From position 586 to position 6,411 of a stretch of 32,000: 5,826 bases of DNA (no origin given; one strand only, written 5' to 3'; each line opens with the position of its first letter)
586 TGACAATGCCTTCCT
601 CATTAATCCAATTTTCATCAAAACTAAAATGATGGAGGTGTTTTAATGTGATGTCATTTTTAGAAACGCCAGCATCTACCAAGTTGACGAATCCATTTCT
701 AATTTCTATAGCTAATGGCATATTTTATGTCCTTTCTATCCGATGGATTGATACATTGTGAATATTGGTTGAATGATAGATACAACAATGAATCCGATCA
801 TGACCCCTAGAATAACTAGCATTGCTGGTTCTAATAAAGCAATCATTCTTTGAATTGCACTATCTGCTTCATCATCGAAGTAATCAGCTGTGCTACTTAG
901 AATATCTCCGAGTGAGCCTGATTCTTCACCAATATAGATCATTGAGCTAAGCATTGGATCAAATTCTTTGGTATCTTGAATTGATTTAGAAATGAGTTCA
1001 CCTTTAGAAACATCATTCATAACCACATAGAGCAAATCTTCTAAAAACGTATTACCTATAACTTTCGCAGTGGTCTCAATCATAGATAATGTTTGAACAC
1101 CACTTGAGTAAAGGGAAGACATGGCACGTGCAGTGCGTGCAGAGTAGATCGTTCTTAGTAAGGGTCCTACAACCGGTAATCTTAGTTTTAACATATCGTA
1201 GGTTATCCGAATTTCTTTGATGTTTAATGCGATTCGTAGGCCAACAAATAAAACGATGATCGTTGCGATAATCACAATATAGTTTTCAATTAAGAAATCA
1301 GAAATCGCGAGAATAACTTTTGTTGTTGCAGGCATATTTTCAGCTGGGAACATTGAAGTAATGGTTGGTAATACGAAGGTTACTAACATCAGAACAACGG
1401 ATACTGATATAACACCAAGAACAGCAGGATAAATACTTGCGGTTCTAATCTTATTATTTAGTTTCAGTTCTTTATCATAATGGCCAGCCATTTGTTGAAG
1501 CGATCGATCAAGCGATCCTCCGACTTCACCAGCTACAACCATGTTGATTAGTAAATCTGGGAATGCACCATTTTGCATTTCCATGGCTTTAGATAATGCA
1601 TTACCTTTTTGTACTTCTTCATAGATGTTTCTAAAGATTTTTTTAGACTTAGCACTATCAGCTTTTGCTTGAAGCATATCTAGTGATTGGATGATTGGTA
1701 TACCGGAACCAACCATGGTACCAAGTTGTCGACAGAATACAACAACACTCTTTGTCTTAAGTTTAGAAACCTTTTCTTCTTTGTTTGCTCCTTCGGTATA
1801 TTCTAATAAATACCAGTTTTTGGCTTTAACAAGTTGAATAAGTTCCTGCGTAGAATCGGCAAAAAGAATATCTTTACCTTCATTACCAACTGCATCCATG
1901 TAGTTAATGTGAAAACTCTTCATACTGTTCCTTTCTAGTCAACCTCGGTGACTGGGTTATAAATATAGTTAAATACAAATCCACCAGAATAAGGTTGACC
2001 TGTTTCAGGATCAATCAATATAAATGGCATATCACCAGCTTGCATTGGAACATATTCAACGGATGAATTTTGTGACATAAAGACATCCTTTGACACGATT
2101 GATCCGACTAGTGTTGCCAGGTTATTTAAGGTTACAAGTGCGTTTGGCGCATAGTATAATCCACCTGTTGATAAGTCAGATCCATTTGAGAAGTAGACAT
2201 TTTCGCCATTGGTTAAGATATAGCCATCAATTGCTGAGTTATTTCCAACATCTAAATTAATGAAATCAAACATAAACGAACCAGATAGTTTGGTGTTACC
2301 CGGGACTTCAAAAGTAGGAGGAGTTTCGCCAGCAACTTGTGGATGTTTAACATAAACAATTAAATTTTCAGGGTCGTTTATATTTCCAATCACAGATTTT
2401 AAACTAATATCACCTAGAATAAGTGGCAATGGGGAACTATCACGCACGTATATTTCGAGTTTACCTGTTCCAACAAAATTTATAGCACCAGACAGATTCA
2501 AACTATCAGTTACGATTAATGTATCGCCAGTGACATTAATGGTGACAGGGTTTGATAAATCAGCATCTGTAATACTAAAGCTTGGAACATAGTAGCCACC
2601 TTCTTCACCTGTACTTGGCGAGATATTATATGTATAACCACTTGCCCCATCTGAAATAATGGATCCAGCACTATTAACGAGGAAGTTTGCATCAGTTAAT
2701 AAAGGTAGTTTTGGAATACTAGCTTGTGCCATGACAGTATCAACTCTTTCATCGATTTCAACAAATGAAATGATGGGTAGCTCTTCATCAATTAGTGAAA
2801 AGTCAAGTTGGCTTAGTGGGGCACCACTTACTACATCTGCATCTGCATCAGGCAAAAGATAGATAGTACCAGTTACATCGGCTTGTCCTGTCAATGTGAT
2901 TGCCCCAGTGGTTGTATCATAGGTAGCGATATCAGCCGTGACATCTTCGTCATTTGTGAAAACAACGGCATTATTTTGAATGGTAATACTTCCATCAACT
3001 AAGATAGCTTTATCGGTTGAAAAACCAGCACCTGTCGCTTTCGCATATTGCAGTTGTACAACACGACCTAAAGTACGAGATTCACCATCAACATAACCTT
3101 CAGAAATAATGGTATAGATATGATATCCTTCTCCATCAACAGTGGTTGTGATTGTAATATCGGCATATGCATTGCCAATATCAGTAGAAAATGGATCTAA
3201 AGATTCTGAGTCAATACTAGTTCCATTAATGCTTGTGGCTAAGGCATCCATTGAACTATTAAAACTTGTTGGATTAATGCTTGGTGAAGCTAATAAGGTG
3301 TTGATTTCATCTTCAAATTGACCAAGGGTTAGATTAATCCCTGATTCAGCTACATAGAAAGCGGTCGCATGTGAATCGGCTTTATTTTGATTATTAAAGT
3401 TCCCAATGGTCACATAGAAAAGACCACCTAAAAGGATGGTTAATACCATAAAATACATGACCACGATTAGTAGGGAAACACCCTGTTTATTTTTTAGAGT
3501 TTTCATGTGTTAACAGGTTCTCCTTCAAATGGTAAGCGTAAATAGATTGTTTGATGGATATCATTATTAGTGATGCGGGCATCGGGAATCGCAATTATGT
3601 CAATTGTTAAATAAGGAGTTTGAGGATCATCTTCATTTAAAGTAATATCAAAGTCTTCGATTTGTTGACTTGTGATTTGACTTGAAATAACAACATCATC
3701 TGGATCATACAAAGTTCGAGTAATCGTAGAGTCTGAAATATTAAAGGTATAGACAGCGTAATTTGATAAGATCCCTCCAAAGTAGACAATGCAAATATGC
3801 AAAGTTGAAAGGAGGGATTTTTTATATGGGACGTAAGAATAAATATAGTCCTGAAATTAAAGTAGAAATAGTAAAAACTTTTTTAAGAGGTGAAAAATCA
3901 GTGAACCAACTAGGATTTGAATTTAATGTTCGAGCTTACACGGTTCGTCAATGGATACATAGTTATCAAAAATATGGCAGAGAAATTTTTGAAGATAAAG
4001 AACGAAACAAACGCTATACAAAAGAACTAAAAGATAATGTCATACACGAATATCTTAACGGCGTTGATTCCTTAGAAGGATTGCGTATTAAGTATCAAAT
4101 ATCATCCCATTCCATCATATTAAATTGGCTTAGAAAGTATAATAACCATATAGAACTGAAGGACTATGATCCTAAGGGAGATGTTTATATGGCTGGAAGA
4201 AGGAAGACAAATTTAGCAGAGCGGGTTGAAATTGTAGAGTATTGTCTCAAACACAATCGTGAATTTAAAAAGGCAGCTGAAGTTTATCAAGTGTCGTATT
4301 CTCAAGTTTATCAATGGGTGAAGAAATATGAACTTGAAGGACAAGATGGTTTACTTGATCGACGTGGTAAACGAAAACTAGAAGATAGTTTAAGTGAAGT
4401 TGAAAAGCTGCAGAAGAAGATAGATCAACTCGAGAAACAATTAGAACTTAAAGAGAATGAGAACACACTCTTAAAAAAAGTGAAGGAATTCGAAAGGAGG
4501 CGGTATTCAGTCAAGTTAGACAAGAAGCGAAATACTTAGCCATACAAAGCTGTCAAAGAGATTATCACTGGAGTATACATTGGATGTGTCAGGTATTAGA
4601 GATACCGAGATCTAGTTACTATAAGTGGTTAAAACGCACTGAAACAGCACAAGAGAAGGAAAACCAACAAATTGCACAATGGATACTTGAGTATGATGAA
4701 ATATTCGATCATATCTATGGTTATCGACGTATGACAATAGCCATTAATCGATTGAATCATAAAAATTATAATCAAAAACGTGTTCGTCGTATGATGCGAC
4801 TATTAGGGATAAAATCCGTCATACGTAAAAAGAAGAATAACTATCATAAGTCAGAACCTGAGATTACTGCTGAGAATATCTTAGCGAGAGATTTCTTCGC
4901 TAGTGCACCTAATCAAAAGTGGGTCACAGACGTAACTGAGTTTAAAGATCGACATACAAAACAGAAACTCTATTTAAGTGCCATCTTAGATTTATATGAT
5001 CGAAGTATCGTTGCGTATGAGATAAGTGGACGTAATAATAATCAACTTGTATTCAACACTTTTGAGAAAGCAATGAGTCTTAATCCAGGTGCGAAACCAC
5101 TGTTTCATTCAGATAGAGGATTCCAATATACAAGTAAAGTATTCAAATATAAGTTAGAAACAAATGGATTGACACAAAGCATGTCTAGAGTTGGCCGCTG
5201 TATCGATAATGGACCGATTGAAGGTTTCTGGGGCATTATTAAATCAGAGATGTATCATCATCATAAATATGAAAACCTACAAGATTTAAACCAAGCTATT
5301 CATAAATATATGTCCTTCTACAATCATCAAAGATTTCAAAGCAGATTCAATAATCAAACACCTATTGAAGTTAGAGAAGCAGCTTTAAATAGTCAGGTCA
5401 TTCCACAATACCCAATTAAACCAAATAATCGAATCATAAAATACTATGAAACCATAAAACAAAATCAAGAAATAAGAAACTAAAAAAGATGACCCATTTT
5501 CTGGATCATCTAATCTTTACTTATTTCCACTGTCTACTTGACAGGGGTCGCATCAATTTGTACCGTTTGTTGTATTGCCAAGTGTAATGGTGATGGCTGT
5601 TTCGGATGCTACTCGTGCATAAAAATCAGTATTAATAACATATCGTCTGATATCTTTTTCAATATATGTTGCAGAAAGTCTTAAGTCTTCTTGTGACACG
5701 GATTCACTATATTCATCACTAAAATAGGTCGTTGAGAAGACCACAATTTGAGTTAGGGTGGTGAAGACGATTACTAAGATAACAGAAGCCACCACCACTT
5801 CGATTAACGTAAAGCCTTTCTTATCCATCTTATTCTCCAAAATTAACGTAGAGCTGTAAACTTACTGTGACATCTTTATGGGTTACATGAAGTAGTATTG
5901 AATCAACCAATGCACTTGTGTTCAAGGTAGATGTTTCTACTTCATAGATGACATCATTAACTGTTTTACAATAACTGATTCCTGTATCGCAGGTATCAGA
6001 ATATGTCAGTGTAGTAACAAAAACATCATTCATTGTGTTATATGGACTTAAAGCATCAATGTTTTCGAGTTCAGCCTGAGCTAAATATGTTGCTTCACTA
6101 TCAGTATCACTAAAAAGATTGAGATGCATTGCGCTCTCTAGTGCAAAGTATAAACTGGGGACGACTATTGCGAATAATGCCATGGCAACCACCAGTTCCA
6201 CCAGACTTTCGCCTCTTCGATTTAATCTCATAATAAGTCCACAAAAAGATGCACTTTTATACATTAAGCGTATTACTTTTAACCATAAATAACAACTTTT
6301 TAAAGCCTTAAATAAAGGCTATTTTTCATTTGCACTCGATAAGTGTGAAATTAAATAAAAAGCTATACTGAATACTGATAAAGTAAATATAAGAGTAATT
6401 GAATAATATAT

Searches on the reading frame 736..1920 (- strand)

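Call 28: search_protein_families(library=pfam, proteins=[window:736-1920:-], max_evalue=0.001)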
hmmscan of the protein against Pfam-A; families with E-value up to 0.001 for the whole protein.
window:736-1920:- (394 aa): 1 family
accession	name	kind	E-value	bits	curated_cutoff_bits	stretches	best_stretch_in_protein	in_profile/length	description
PF00482.28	T2SSF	-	7.6e-56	187.9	25.2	2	62-185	1-125/125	Type II secretion system (T2SS), protein F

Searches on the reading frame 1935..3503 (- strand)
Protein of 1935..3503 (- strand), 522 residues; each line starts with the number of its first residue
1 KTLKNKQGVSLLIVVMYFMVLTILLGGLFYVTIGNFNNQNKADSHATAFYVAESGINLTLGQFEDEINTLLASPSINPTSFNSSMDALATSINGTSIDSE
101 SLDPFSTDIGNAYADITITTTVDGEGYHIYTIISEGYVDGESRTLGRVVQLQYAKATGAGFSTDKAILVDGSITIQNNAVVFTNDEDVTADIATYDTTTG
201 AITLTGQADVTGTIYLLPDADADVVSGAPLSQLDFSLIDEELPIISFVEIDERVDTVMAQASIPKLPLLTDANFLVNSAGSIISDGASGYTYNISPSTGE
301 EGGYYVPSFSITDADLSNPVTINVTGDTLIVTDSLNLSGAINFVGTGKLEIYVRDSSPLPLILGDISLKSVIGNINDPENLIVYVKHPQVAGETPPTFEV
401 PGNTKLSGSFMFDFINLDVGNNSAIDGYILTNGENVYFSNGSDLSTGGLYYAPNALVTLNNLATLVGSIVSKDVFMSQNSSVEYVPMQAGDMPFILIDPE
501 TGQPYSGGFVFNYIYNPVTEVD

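Call 28: search_protein_families(library=pfam, proteins=[window:1935-3503:-], max_evalue=0.001)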
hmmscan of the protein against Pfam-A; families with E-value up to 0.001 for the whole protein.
window:1935-3503:- (522 aa): 1 family
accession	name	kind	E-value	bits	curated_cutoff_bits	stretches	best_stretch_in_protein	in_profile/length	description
PF23981.1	DUF7305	-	1.3e-11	45.2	27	2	298-389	45-129/185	Domain of unknown function (DUF7305)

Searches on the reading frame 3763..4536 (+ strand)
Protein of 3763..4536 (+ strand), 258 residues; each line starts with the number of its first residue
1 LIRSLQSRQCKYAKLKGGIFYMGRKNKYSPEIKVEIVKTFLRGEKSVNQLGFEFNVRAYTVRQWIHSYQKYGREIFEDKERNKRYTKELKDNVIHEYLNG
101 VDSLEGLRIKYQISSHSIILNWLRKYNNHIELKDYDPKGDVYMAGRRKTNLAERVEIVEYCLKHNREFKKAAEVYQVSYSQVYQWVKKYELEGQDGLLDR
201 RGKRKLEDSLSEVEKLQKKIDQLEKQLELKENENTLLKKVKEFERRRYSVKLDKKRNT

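Call 28: search_protein_families(library=pfam, proteins=[window:3763-4536:+], max_evalue=0.001)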
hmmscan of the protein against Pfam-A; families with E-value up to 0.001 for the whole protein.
window:3763-4536:+ (258 aa): 6 families
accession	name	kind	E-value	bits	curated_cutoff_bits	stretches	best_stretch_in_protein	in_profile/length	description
PF13518.12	HTH_28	-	1.5e-21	76.6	25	1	153-205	1-52/52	Helix-turn-helix domain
PF01527.26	HTH_Tnp_1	-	2.1e-17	63.6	24.1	2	145-227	3-74/75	Transposase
PF13551.12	HTH_29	-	2.4e-10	40.8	28.1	1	170-212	17-60/64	Winged helix-turn helix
PF13384.12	HTH_23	-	2.5e-10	40.3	24.6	1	152-198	5-50/50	Homeodomain-like domain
PF13565.12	HTH_32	-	4e-10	40.5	33.7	0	182-208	2-31/73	Homeodomain-like domain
PF13011.12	LZ_Tnp_IS481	-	5e-05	24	22.2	1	153-203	13-63/85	leucine-zipper of insertion element IS481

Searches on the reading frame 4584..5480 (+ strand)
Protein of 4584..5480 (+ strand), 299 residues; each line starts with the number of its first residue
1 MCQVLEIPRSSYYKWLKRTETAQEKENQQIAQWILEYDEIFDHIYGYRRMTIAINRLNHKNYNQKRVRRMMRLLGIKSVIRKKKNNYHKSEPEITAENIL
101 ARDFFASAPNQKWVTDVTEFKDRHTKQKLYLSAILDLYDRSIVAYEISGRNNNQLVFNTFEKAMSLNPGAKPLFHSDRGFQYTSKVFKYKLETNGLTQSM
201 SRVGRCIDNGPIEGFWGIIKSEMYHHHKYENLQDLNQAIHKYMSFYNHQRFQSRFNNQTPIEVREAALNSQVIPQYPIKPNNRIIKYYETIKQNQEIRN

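Call 28: search_protein_families(library=pfam, proteins=[window:4584-5480:+], max_evalue=0.001)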
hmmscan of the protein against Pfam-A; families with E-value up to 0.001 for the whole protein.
window:4584-5480:+ (299 aa): 5 families
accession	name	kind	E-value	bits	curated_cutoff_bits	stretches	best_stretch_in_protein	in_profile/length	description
PF00665.32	rve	-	1.8e-21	76.7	32.6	1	107-206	2-102/102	Integrase core domain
PF13276.12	HTH_21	-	1.2e-12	48.3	28.1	1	27-84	3-60/60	HTH-like domain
PF13333.12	rve_2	-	2.8e-12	47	22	1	213-267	1-55/56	Integrase core domain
PF13683.12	rve_3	-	3.5e-10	39.9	26.5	1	195-260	2-67/67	Integrase core domain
PF21739.2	DUF6866_N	-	0.00019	21.6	27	1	11-71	32-92/153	Family of unknown function (DUF6866) N-terminal domain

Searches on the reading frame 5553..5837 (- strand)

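Call 28: search_protein_families(library=pfam, proteins=[window:5553-5837:-], max_evalue=0.001)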
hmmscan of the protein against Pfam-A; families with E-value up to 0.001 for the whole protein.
window:5553-5837:- (94 aa): 1 family
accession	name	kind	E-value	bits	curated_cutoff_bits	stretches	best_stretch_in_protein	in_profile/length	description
PF07963.17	N_methyl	-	1.6e-07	31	21.2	1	4-28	2-26/27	Prokaryotic N-terminal methylation motif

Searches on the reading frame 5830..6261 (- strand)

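Call 28: search_protein_families(library=pfam, proteins=[window:5830-6261:-], max_evalue=0.001)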
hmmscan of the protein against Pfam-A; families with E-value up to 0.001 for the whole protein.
window:5830-6261:- (143 aa): 1 family
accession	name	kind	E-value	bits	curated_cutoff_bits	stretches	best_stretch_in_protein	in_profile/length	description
PF07963.17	N_methyl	-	1.4e-05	24.8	21.2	1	14-34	3-23/27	Prokaryotic N-terminal methylation motif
